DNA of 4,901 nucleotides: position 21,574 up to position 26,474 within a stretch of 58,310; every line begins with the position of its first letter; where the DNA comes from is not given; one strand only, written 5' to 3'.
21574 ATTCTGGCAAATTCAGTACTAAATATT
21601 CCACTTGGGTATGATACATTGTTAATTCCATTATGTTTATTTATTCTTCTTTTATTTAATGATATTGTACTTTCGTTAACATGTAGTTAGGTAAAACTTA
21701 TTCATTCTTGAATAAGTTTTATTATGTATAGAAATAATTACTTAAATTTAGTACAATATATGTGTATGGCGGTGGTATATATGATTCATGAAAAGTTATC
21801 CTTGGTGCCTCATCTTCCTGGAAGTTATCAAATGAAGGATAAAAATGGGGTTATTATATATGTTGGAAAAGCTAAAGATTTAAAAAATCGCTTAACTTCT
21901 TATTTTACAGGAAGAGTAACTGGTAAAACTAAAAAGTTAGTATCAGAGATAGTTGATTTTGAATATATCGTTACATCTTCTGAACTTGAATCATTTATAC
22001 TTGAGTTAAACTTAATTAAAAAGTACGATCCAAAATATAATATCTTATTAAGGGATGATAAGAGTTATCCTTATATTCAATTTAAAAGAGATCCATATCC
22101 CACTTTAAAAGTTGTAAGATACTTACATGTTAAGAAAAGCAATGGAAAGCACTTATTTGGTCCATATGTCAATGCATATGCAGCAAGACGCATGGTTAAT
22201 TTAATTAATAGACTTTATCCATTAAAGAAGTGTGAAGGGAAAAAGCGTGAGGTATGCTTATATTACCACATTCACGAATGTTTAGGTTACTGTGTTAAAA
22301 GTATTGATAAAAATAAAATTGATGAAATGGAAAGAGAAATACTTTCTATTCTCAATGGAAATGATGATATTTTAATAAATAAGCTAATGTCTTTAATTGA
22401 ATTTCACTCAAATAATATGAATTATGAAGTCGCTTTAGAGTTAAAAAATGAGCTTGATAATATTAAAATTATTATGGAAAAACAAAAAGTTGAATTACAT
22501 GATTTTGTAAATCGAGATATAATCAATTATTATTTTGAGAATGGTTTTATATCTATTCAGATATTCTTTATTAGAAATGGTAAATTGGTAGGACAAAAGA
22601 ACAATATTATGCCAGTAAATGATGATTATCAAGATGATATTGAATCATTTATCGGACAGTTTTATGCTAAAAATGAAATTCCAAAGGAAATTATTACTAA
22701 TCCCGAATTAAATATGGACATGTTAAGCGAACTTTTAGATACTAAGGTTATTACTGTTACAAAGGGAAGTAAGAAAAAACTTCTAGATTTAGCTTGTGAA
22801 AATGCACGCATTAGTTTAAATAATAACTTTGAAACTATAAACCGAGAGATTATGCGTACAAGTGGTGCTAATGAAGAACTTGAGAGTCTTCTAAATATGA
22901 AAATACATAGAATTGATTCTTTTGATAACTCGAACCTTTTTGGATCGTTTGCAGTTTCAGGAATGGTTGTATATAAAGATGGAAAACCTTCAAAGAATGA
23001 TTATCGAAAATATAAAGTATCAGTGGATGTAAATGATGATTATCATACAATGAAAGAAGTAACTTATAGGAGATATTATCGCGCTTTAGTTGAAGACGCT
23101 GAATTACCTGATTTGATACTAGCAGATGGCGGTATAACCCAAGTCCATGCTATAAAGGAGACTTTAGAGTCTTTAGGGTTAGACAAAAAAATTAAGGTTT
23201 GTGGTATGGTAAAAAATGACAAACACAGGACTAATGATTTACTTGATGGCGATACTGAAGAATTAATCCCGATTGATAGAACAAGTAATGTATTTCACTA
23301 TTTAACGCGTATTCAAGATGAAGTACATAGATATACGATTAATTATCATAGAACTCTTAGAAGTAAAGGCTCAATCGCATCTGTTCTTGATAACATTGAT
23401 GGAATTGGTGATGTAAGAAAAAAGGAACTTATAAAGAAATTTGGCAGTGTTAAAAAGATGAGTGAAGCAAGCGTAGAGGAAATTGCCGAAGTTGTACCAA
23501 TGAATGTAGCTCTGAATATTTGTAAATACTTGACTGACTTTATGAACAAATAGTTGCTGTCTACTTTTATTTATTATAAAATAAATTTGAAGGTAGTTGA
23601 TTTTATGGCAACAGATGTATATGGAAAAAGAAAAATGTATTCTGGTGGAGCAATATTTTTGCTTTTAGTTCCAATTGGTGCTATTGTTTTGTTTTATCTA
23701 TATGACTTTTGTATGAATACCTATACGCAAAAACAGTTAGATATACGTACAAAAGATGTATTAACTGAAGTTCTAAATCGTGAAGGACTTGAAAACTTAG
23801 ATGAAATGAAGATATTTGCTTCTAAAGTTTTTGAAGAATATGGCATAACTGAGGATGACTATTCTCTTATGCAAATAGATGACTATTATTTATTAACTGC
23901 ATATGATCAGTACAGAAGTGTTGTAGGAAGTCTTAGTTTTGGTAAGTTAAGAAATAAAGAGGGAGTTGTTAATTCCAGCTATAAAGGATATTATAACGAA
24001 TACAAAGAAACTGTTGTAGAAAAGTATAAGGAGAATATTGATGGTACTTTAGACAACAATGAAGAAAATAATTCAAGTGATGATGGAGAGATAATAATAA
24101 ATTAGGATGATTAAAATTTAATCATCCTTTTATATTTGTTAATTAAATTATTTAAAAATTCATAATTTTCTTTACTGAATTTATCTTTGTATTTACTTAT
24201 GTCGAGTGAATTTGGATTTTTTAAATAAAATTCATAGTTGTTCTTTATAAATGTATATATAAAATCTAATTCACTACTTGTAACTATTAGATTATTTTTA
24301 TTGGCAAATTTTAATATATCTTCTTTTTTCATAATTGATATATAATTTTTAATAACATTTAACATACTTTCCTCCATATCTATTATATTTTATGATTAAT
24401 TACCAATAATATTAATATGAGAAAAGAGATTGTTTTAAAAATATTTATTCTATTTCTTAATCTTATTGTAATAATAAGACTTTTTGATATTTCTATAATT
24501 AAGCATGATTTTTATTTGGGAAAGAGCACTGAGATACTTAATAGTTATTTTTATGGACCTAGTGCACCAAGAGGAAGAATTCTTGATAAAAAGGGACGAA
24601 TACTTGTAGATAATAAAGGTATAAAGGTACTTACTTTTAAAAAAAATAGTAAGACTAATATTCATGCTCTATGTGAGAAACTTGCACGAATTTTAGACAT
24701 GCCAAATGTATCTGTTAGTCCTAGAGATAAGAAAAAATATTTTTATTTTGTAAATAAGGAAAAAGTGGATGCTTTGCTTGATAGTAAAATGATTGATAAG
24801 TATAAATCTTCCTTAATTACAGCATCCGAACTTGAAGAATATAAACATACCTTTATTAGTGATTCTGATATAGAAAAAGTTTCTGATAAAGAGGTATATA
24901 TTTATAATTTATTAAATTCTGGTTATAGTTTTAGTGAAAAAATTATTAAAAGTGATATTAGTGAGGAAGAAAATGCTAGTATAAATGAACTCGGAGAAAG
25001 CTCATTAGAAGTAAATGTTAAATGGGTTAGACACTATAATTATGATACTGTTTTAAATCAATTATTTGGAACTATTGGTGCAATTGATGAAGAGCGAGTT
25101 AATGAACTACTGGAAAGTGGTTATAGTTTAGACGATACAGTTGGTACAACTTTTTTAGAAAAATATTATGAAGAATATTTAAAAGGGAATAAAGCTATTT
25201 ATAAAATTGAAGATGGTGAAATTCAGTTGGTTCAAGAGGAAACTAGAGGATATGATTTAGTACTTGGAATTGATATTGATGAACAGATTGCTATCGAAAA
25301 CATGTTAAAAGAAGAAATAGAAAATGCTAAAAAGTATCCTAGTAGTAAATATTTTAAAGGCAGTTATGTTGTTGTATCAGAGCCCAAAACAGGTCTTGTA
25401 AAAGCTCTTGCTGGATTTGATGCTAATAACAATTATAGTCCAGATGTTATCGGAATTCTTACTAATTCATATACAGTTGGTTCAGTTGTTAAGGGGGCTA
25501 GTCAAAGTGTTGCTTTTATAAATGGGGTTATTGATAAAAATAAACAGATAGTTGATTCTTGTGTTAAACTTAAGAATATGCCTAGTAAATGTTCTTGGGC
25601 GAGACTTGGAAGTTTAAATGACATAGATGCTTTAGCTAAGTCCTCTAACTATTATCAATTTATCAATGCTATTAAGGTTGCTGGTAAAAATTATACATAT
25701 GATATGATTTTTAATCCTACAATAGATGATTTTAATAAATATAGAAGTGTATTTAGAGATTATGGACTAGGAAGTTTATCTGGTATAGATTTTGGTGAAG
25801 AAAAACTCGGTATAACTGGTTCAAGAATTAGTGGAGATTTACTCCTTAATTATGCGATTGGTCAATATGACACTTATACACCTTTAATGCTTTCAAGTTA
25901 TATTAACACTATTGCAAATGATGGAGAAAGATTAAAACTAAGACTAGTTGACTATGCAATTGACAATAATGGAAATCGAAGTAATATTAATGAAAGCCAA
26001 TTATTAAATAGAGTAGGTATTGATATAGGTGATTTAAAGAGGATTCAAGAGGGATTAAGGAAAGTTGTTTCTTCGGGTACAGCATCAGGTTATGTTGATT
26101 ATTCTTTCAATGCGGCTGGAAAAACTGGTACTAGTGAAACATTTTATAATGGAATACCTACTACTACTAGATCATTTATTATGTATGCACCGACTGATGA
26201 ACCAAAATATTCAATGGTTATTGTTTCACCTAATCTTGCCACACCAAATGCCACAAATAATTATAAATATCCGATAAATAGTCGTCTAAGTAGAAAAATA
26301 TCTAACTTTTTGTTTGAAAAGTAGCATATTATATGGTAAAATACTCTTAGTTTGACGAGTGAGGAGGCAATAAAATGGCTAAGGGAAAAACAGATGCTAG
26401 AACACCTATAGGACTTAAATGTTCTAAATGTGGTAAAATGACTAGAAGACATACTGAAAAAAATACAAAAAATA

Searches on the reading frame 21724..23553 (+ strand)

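Call 69: search_protein_families(library=pfam, proteins=[window:21724-23553:+], max_evalue=0.00001)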
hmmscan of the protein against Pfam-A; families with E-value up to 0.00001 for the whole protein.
window:21724-23553:+ (609 aa): 3 families
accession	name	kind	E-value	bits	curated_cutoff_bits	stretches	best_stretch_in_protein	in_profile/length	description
PF08459.17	UvrC_RNaseH_dom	-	3.3e-48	164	22.3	1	390-539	4-159/159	UvrC RNAse H endonuclease domain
PF22920.2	UvrC_RNaseH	-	5.6e-24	84.7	24.3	1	263-367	1-115/116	UvrC Ribonuclease H-like domain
PF01541.30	GIY-YIG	-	6.6e-09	36.4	22.6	1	33-106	3-78/78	GIY-YIG catalytic domain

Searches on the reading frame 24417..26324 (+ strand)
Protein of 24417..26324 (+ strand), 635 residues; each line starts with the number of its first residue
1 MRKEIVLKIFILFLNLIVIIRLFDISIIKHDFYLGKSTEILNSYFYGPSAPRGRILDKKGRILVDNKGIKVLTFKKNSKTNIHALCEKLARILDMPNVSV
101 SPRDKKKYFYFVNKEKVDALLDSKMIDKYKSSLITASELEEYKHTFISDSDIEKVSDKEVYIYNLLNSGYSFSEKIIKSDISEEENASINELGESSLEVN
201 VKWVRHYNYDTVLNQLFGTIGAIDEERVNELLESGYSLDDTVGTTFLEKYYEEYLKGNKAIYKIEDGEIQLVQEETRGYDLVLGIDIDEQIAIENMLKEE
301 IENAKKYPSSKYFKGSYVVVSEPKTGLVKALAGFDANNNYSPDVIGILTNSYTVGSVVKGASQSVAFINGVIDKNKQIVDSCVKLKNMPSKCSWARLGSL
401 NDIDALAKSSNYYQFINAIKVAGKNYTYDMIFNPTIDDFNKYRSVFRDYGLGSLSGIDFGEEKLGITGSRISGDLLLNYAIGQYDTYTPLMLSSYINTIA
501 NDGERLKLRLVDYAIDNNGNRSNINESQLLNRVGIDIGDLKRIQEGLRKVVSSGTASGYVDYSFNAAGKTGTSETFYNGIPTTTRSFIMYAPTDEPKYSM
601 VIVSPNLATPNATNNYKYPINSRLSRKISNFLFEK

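Call 69: search_protein_families(library=pfam, proteins=[window:24417-26324:+], max_evalue=0.00001)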
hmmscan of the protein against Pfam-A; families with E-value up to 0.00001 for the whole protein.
window:24417-26324:+ (635 aa): 2 families
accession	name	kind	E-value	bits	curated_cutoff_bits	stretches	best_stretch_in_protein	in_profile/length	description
PF00905.27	Transpeptidase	-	6.3e-36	124.5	22.1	1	317-614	2-283/299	Penicillin binding protein transpeptidase domain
PF03717.20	PBP_dimer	-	6.1e-30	105.4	24.4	1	49-265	3-168/180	Penicillin-binding Protein dimerisation domain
